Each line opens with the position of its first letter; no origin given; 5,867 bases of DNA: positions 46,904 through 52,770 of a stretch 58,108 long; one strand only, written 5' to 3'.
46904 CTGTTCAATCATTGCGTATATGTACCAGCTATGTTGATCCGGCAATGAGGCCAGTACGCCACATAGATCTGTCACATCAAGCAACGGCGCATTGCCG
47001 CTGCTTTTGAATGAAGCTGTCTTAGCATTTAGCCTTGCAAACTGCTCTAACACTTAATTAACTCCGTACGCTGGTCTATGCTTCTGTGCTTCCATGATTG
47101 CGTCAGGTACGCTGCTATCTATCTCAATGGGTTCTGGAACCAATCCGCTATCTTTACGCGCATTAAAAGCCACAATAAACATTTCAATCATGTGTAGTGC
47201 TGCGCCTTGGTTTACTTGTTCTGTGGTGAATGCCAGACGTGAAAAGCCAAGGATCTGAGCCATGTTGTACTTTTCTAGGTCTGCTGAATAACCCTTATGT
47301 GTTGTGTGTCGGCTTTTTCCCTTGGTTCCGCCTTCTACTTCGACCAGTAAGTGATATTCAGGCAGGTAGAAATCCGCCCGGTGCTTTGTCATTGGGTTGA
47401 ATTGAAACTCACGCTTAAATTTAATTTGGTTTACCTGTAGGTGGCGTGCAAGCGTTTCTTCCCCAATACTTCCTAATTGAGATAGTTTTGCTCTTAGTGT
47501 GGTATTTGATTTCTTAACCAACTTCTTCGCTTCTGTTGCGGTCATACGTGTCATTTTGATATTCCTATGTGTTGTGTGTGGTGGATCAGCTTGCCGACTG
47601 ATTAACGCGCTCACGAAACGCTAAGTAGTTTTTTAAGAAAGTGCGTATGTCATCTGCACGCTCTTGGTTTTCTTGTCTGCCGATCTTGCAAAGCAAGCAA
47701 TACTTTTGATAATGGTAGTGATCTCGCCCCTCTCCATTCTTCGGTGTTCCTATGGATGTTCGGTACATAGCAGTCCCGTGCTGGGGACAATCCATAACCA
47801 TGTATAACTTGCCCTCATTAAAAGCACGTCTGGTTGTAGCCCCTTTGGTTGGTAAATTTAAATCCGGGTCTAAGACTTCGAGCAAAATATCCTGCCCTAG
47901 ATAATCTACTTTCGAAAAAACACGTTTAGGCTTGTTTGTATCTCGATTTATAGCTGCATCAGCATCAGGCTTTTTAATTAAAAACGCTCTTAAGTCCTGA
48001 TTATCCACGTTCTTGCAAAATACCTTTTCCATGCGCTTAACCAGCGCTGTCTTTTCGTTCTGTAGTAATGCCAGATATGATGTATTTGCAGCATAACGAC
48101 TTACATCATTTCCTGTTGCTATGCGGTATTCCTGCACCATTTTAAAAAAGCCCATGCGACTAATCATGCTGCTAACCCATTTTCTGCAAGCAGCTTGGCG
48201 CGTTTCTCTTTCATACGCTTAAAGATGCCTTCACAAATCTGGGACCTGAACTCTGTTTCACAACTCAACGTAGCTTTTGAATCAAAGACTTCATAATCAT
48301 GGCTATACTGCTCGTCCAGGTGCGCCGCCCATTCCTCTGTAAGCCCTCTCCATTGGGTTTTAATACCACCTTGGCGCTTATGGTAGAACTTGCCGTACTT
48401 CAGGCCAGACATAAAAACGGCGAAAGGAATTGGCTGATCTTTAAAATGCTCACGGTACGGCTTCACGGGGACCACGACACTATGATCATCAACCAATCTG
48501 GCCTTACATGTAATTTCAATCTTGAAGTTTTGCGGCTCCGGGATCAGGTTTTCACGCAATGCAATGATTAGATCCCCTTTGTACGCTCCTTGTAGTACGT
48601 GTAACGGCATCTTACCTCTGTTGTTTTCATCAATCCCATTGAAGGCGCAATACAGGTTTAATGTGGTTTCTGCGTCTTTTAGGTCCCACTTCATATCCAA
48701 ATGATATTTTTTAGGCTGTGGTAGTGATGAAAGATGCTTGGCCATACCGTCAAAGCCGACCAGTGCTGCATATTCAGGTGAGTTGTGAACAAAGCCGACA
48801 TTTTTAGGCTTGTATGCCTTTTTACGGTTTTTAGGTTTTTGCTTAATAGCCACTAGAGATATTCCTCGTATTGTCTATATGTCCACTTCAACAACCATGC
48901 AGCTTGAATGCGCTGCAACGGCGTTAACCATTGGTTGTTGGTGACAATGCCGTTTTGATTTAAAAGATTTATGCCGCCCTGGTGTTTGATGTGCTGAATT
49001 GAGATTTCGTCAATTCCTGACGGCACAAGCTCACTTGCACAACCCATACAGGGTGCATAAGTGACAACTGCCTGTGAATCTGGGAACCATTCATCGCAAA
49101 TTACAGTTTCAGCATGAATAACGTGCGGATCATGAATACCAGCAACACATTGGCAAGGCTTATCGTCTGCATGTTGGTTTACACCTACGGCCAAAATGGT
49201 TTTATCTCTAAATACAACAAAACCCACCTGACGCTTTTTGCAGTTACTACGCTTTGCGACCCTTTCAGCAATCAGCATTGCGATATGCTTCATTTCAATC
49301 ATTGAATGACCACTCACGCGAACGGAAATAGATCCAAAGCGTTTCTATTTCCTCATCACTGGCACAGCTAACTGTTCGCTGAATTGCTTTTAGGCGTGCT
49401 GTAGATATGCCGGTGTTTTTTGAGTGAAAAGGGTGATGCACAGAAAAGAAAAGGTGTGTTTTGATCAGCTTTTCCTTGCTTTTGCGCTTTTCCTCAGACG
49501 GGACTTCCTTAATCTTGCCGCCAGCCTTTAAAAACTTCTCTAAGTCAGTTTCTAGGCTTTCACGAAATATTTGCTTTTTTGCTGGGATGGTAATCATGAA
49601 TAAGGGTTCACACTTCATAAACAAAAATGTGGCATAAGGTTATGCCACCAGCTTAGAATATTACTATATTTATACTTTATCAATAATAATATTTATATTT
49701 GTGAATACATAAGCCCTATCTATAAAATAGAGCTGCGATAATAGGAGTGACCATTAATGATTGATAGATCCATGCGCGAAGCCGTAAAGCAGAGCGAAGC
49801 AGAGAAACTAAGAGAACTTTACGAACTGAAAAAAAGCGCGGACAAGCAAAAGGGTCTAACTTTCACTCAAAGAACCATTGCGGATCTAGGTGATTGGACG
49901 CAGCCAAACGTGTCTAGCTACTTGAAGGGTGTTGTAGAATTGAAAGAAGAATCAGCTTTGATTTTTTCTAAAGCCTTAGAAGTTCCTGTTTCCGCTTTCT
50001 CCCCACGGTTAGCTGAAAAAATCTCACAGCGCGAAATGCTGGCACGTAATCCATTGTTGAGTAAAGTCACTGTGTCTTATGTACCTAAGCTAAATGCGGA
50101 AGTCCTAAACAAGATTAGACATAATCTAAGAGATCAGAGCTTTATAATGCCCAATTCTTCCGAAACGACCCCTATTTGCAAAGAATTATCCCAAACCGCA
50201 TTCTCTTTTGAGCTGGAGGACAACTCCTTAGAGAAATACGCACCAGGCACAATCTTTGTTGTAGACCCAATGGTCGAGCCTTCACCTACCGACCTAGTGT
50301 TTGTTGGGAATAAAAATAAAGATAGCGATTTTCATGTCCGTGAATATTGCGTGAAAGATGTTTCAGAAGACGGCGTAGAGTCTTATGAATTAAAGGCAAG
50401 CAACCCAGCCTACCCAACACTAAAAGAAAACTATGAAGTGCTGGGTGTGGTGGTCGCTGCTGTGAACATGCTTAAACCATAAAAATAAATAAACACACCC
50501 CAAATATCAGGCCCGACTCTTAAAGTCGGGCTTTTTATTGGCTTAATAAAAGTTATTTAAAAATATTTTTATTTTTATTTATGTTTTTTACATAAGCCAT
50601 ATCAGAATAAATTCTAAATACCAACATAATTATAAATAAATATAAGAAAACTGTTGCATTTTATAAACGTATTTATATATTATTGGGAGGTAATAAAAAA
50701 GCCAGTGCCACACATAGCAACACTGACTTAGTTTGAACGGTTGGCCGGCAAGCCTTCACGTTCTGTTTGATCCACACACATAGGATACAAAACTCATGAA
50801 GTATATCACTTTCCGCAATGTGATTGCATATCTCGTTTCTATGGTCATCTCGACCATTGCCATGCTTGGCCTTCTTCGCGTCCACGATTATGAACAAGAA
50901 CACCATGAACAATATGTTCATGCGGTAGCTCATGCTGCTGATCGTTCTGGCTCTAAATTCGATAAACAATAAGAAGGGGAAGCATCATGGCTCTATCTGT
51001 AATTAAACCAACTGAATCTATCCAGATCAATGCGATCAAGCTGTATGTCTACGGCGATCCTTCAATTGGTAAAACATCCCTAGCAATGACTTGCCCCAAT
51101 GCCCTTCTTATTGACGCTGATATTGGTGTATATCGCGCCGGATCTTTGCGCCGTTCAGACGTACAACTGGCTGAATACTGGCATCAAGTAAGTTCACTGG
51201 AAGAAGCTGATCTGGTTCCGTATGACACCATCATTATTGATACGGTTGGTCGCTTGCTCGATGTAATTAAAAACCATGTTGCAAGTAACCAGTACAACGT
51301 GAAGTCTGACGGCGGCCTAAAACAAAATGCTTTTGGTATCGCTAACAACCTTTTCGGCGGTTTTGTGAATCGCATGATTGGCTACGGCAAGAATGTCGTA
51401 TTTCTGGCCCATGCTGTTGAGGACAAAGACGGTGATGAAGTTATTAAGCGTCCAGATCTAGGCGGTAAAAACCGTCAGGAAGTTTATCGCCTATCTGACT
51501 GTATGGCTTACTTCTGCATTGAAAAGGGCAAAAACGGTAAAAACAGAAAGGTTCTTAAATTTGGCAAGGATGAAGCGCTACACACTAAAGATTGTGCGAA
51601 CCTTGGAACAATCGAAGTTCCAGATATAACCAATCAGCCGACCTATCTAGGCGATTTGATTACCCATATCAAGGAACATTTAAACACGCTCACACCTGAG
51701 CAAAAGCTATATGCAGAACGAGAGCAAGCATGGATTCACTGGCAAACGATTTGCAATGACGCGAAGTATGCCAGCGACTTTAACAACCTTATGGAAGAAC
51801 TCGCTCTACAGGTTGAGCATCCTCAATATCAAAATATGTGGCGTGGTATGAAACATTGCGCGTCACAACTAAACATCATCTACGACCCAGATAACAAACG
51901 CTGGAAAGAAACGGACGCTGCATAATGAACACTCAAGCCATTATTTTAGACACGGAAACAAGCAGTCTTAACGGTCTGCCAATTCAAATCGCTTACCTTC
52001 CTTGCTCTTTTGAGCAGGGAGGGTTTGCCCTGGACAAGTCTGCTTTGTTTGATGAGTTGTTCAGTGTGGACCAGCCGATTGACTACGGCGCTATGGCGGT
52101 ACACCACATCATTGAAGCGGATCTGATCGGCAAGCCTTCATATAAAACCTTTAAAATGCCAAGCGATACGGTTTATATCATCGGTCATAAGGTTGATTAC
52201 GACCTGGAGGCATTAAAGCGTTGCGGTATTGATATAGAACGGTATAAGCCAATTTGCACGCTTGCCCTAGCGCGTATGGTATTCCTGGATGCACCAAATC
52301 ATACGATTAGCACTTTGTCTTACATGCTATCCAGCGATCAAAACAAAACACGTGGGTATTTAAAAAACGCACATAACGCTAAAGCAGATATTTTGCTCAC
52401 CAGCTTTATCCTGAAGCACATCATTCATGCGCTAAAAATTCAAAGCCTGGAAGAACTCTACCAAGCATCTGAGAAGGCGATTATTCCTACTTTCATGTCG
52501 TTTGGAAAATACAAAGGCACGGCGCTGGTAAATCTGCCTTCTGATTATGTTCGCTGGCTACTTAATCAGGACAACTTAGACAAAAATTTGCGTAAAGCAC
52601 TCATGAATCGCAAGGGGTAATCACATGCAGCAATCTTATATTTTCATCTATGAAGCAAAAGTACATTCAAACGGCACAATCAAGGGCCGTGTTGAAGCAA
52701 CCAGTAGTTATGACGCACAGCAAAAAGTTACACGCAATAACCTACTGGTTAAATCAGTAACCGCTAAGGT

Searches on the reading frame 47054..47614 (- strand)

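Call 80: search_protein_families(library=pfam, proteins=[window:47054-47614:-], max_evalue=0.001)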
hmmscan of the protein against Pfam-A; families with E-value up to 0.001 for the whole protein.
window:47054-47614:- (186 aa): 1 family
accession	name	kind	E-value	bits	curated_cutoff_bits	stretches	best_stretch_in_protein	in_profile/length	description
PF04480.18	DUF559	-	6.1e-05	23.3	20.6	1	49-140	15-101/109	Protein of unknown function (DUF559)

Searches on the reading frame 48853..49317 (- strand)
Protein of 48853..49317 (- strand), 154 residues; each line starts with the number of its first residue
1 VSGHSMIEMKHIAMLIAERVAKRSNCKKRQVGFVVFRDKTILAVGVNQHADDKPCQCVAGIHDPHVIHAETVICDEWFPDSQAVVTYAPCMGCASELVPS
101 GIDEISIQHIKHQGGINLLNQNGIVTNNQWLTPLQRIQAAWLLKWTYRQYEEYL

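Call 80: search_protein_families(library=pfam, proteins=[window:48853-49317:-], max_evalue=0.001)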
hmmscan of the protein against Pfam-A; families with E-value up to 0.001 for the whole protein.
window:48853-49317:- (154 aa): 2 families
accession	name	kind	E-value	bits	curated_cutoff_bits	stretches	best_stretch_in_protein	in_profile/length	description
PF00383.29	dCMP_cyt_deam_1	-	3.2e-10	40.3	25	1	12-107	6-100/102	Cytidine and deoxycytidylate deaminase zinc-binding region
PF14437.12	MafB19-deam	-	3.9e-08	33.7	27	1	10-116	4-108/142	MafB19-like deaminase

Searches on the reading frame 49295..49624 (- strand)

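Call 13: search_protein_families(library=pfam, proteins=[window:49295-49624:-], max_evalue=0.01)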
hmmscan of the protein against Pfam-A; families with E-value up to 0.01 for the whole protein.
window:49295-49624:- (109 aa): 1 family
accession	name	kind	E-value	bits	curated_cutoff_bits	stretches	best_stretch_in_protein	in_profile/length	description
PF20661.2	SutA-RBD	-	8.4e-07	28.7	29.3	1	21-43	7-29/35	SutA RNAP-binding domain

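Call 14: search_protein_families(library=phrogs, proteins=[window:49295-49624:-], max_evalue=0.001)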
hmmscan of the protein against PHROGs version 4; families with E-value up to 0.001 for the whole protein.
window:49295-49624:- (109 aa): 2 families
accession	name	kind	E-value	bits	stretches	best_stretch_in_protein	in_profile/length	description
phrog_19132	-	unknown function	8.1e-36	123.7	1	10-106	1-97/98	-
phrog_15231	-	unknown function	0.00071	20.9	0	10-47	15-52/138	-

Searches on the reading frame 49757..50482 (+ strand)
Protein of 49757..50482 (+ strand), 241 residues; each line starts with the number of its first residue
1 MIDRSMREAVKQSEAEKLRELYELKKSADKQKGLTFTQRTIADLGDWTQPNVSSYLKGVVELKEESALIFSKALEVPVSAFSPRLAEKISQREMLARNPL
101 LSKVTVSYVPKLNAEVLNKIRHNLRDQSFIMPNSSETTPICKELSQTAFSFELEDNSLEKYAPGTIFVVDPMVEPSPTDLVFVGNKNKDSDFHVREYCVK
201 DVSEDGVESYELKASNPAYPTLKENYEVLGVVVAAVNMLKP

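Call 13: search_protein_families(library=pfam, proteins=[window:49757-50482:+], max_evalue=0.01)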
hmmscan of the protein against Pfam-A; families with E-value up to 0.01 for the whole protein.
window:49757-50482:+ (241 aa): 2 families
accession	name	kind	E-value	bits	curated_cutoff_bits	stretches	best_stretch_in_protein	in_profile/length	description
PF00717.28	Peptidase_S24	-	0.0013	18.9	23.3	1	144-233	31-116/116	Peptidase S24-like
PF01381.28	HTH_3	-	0.0055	17.2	23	0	36-79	10-53/55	Helix-turn-helix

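Call 14: search_protein_families(library=phrogs, proteins=[window:49757-50482:+], max_evalue=0.001)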
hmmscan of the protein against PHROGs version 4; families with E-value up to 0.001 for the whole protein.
window:49757-50482:+ (241 aa): 3 families
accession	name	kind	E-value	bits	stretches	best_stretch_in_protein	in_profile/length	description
phrog_4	-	transcription regulation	2.1e-14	54.3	1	16-238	131-338/400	transcriptional repressor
phrog_8558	-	unknown function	6.8e-07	30.5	1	140-235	12-107/114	-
phrog_8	-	transcription regulation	0.00062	20.3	1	24-117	165-242/346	transcriptional regulator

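Call 16: search_dna_similar(query=window:49757-50482:+, collection=phages, mode=protein, max_rows=30)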
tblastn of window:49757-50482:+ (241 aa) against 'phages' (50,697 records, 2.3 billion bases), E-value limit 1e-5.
Records with a match: 40; places in all: 40; records where one place covers at least 80% of the query: 4.
Best place of each record, by identity: <60% 40.
By first word of the organism name: Pseudomonas 32; Cronobacter 2; Erwinia 2; Yersinia 2; Hafnia 1; Halomonas 1.
By host as written in the record: Pseudomonas aeruginosa 25; - 6; Cronobacter sakazakii 2; Erwinia horticola 2; Yersinia enterocolitica 2; Hafnia sp. 1; Halomonas meridiana 1; Pseudomonas aeruginosa LESB58 1.
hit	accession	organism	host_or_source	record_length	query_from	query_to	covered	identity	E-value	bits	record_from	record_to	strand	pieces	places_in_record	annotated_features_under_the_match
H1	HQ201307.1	Cronobacter phage ENT39118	Cronobacter sakazakii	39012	14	239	94%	26.3%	3e-7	56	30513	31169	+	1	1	phage repressor protein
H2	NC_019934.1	Cronobacter phage ENT39118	Cronobacter sakazakii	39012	14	239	94%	26.3%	3e-7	56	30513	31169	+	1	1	helix-turn-helix domain-containing protein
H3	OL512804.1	Hafnia phage Pocitis76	Hafnia sp.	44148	14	235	92%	26.2%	1e-7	58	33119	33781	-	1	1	CI-like repressor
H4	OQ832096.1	Halomonas phage vB_HmeY_H4907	Halomonas meridiana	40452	14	230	90%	23.2%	7e-6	52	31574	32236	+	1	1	peptidase S24-like protein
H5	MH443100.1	Erwinia phage vB_EhrS_49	Erwinia horticola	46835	13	90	32%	44.9%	3e-7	56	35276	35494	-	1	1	repressor protein CI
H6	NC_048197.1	Erwinia phage vB_EhrS_49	Erwinia horticola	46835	13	90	32%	44.9%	3e-7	56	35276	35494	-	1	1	helix-turn-helix domain-containing protein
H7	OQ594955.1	Pseudomonas phage vB_Pae_LESphi2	Pseudomonas aeruginosa LESB58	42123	10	89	33%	38.8%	4e-6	53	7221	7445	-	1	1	transcriptional repressor CI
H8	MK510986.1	Pseudomonas phage vB_Pae_BR213a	Pseudomonas aeruginosa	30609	10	89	33%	38.8%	5e-6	53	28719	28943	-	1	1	hypothetical protein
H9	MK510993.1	Pseudomonas phage vB_Pae_BR201a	Pseudomonas aeruginosa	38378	10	89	33%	38.8%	5e-6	53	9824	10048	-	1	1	hypothetical protein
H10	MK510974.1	Pseudomonas phage vB_Pae_CF140a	Pseudomonas aeruginosa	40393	10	89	33%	38.8%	5e-6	53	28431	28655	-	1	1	hypothetical protein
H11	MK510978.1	Pseudomonas phage vB_Pae_CF208a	Pseudomonas aeruginosa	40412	10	89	33%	38.8%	5e-6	53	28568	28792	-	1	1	hypothetical protein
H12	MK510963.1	Pseudomonas phage vB_Pae_CF24b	Pseudomonas aeruginosa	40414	10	89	33%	38.8%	5e-6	53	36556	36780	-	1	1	hypothetical protein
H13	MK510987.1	Pseudomonas phage vB_Pae_BR233a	Pseudomonas aeruginosa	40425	10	89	33%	38.8%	5e-6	53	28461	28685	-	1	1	hypothetical protein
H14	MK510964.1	Pseudomonas phage vB_Pae_CF28b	Pseudomonas aeruginosa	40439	10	89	33%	38.8%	5e-6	53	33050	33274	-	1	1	hypothetical protein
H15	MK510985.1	Pseudomonas phage vB_Pae_BR204a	Pseudomonas aeruginosa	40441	10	89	33%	38.8%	5e-6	53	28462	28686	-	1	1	hypothetical protein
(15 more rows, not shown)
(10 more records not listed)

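Call 50: find_related_loci(query=A2, collection=viral_contigs, flank=10000)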
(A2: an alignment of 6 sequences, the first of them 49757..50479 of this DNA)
Query A2 (241 aa) in viral_contigs; peptide patterns used: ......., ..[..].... (x = any residue, [..] = any of these).
69 stretches matched a pattern; 3 encode a relative of the query (tblastn E <= 1e-3); 3 distinct loci.
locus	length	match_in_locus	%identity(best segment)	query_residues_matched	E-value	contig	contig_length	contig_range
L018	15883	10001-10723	71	1-240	3e-119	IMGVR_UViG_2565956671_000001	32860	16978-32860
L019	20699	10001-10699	53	9-240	1e-82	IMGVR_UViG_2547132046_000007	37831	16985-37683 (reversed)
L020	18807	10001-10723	48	1-233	4e-73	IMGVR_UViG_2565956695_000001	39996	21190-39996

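Call 51: find_related_loci(query=A2, collection=metagenome_contigs, flank=10000)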
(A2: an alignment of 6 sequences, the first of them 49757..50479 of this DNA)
Query A2 (241 aa) in metagenome_contigs; peptide patterns used: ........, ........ (x = any residue, [..] = any of these).
137 stretches matched a pattern, but none encodes a relative of the query by tblastn (E <= 1e-3).

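Call 58: find_homologous_proteins(query=A2, max_evalue=1e-20)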
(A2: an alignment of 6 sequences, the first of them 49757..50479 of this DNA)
Query A2 (6 sequences) (241 aa, profile of the alignment): 29 proteins with E <= 1e-20 among 8000 candidates.
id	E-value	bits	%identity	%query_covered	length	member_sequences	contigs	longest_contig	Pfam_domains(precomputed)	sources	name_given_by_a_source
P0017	7.3e-148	508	75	100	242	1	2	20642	-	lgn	-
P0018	3.7e-146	503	76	100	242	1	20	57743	-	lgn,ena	-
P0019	3.8e-146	503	74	100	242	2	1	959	-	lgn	-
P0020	8.4e-146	502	72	100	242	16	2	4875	-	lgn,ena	-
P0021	9.6e-146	502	77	100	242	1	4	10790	-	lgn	-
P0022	1.6e-142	491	99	100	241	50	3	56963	-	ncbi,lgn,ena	-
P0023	1.1e-140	485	72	100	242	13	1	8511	-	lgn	-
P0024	1.2e-136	472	73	100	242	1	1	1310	-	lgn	-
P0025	1.9e-135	468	81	100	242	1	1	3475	-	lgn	-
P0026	2.0e-123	428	69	100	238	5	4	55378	-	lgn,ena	-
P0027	3.1e-123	428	69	100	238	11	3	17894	-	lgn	-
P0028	3.3e-116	405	67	100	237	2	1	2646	-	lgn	-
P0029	4.6e-110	385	65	99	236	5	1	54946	-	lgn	-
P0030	3.0e-109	382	98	79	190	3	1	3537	-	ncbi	-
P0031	3.5e-107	375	61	99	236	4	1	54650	-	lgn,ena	-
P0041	6.6e-91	322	55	96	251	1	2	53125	-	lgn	-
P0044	6.4e-90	319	57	98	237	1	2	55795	PF00717.29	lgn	-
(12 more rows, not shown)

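Call 60: find_encoding_contigs(protein=P0026, flank=10000, max_places=1)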
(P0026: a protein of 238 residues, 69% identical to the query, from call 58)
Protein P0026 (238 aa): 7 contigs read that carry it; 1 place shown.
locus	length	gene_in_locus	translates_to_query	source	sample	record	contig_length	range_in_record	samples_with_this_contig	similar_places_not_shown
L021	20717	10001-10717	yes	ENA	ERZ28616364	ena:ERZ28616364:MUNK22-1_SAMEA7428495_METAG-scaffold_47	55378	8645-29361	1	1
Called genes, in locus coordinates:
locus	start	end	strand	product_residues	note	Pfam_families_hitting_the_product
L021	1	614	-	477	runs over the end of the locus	PF03237:Terminase_6N, PF17289:Terminase_6C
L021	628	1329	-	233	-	-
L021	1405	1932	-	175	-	PF05257:CHAP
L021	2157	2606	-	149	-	-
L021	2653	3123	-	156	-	PF21825:Sequestin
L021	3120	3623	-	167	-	PF11195:Tad2-like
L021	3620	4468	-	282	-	PF25311:WDGH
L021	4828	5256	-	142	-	-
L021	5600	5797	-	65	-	-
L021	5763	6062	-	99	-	-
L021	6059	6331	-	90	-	-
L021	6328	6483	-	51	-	-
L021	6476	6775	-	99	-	-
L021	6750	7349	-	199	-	-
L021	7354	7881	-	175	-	PF04480:DUF559 (faint)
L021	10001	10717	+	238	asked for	-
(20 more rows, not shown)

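Call 61: find_encoding_contigs(protein=P0031, flank=10000, max_places=1)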
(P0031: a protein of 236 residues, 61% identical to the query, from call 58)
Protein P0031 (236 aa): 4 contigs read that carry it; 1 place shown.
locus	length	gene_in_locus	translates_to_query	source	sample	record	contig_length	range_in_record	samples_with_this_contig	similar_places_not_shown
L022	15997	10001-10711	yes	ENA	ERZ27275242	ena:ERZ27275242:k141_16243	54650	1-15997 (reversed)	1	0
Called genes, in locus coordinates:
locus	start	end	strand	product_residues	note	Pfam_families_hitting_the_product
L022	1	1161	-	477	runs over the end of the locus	PF03237:Terminase_6N, PF17289:Terminase_6C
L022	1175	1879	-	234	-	-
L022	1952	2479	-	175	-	PF05257:CHAP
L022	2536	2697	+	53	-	-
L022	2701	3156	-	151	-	-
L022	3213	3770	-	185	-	PF21825:Sequestin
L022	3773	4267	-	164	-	PF11195:Tad2-like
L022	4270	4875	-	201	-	PF25311:WDGH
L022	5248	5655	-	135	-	-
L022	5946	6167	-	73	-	-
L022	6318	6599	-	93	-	-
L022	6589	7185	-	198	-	-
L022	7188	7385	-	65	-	-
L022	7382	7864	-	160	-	-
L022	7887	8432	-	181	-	-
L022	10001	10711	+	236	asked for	-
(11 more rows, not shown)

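Call 62: find_encoding_contigs(protein=P0041, flank=10000, max_places=1)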
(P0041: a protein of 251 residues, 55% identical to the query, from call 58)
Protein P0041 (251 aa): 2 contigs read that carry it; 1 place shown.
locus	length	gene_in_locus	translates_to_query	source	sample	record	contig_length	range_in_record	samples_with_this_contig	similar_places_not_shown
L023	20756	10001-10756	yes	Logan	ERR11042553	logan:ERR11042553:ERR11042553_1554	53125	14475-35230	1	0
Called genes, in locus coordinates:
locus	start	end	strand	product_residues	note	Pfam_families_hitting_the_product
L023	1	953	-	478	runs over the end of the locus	PF03237:Terminase_6N, PF17289:Terminase_6C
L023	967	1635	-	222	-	-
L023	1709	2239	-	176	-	PF05257:CHAP (weak)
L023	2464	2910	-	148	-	-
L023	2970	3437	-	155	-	PF21825:Sequestin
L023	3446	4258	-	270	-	PF01145:Band_7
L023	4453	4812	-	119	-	-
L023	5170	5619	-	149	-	-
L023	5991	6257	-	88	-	-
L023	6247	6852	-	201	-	-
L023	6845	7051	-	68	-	-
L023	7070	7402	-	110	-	-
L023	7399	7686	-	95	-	-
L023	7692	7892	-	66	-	-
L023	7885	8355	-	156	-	-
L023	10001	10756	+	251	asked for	-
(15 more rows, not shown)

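Call 63: find_encoding_contigs(protein=P0044, flank=10000, max_places=1)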
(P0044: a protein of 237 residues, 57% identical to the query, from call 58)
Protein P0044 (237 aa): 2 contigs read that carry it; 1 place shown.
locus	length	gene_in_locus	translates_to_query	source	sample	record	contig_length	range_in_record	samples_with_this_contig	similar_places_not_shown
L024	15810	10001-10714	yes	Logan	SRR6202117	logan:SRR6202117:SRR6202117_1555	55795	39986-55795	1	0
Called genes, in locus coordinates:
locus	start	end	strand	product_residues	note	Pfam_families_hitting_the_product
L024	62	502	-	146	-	-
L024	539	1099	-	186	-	PF21825:Sequestin (weak)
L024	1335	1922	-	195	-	PF11195:Tad2-like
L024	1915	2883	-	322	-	PF25311:WDGH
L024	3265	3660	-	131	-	-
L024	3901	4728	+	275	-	-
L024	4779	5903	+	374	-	-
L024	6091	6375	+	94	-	-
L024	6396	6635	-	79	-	-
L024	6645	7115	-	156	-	-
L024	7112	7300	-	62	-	-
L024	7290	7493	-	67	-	-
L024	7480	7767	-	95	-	-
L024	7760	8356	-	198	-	-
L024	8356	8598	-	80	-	-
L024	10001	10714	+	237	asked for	PF00717:Peptidase_S24 (weak)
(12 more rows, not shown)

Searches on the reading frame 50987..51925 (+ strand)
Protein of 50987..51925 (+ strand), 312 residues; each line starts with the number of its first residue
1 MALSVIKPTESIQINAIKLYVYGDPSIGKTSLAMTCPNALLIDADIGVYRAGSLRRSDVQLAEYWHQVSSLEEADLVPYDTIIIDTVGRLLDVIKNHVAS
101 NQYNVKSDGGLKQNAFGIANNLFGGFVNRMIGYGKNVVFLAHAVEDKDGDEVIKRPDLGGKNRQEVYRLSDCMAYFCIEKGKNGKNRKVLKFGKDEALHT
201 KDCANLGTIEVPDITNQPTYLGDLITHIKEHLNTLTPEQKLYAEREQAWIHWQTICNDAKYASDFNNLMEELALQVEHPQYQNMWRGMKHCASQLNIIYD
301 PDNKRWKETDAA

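Call 80: search_protein_families(library=pfam, proteins=[window:50987-51925:+], max_evalue=0.001)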
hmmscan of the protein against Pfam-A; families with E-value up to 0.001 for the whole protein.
window:50987-51925:+ (312 aa): 1 family
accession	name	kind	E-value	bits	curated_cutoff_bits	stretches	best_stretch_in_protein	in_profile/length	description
PF13479.12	AAA_24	-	9.8e-29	101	27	1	16-202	2-193/195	AAA domain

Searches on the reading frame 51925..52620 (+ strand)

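Call 80: search_protein_families(library=pfam, proteins=[window:51925-52620:+], max_evalue=0.001)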
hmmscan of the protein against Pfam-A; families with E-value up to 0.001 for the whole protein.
window:51925-52620:+ (231 aa): 1 family
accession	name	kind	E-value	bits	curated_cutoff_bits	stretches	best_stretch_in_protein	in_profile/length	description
PF12843.12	QSregVF_b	-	1e-07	32.1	22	1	185-215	7-37/66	Putative quorum-sensing-regulated virulence factor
